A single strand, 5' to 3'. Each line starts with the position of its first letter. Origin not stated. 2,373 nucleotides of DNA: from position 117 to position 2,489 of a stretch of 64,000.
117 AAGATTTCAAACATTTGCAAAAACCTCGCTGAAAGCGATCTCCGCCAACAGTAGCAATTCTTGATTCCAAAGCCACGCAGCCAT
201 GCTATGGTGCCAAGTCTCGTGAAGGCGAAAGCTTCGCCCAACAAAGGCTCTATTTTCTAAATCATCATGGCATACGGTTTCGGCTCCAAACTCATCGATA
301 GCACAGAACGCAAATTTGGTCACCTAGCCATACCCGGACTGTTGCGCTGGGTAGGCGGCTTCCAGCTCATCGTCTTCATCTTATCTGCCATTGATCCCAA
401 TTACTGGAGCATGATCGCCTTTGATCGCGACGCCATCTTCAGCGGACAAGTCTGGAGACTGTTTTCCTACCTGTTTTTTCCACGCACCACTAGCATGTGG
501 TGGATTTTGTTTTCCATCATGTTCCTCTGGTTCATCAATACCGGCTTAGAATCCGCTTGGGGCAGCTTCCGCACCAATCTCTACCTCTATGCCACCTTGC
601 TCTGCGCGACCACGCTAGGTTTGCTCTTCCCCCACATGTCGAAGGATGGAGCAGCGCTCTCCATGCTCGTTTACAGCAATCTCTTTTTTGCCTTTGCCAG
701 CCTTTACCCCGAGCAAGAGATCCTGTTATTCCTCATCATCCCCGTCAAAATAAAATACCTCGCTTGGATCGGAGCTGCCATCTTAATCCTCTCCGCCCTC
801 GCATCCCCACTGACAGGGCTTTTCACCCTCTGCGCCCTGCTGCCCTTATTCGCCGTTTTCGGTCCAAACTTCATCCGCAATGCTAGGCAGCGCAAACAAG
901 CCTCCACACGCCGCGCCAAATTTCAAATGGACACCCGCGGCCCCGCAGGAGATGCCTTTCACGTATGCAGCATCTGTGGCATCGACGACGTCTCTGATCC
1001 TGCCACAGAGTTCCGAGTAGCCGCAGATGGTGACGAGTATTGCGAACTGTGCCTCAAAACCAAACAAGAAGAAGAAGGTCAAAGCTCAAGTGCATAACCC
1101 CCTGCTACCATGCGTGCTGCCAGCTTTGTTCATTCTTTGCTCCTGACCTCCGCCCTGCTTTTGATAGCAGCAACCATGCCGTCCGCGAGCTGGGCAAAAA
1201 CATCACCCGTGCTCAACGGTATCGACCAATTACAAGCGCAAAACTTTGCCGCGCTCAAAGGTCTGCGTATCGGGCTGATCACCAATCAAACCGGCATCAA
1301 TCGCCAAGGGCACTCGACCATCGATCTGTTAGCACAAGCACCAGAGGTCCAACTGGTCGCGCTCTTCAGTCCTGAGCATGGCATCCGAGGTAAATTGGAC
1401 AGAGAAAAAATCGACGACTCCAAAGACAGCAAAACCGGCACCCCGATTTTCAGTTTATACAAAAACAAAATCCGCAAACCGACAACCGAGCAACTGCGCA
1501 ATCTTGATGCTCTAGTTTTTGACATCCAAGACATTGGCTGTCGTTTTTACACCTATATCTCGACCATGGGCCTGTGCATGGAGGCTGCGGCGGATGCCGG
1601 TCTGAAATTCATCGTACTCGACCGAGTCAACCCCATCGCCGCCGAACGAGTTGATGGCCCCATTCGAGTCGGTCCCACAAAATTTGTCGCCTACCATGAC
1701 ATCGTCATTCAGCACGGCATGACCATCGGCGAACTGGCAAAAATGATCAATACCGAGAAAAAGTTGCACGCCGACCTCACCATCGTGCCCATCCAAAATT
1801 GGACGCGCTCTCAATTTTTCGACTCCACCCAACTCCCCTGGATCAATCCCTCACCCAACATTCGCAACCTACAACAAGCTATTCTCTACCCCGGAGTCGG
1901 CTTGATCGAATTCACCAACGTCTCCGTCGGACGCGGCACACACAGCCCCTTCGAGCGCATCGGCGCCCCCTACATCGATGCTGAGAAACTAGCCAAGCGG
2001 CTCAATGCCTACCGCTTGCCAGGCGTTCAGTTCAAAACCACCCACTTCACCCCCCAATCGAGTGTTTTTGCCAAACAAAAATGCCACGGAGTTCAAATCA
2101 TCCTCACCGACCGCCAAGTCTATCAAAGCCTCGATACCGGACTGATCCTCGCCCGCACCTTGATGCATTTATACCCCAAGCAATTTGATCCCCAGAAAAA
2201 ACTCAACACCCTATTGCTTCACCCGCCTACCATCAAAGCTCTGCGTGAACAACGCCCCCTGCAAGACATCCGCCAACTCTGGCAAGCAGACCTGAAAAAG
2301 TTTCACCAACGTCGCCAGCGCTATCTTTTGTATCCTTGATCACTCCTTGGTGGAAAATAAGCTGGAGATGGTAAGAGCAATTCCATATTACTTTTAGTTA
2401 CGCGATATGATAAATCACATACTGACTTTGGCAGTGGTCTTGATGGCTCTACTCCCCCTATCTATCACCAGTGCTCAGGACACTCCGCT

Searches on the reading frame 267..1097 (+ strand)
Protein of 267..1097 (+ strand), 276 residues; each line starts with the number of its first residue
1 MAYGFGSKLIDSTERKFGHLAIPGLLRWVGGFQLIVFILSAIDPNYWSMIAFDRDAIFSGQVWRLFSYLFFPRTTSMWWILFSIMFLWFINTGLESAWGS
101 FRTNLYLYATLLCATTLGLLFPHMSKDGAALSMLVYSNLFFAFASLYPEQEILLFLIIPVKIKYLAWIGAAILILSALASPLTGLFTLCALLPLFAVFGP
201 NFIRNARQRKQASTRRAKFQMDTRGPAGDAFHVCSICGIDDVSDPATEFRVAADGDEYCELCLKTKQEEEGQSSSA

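Call 6: search_protein_families(library=pfam, proteins=[window:267-1097:+], max_evalue=0.001)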
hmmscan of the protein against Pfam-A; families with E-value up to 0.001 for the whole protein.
window:267-1097:+ (276 aa): 2 families
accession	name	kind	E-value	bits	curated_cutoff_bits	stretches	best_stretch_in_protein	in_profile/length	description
PF01694.28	Rhomboid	-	9.7e-05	23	22.6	1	60-174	2-113/143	Rhomboid domain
PF04511.20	DER1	-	0.00018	22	26.6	1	37-175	16-152/191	Der1-like family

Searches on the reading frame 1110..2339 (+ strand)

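Call 6: search_protein_families(library=pfam, proteins=[window:1110-2339:+], max_evalue=0.001)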
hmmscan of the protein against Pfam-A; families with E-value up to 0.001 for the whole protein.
window:1110-2339:+ (409 aa): 2 families
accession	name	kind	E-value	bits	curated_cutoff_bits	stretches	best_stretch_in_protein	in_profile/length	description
PF07075.17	NamZ_N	-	2.2e-81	272.6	26.9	1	54-254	1-202/203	Exo-beta-N-acetylmuramidase NamZ, N-terminal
PF20732.2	NamZ_C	-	2.9e-48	164.9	25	1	258-408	1-152/152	Exo-beta-N-acetylmuramidase NamZ, C-terminal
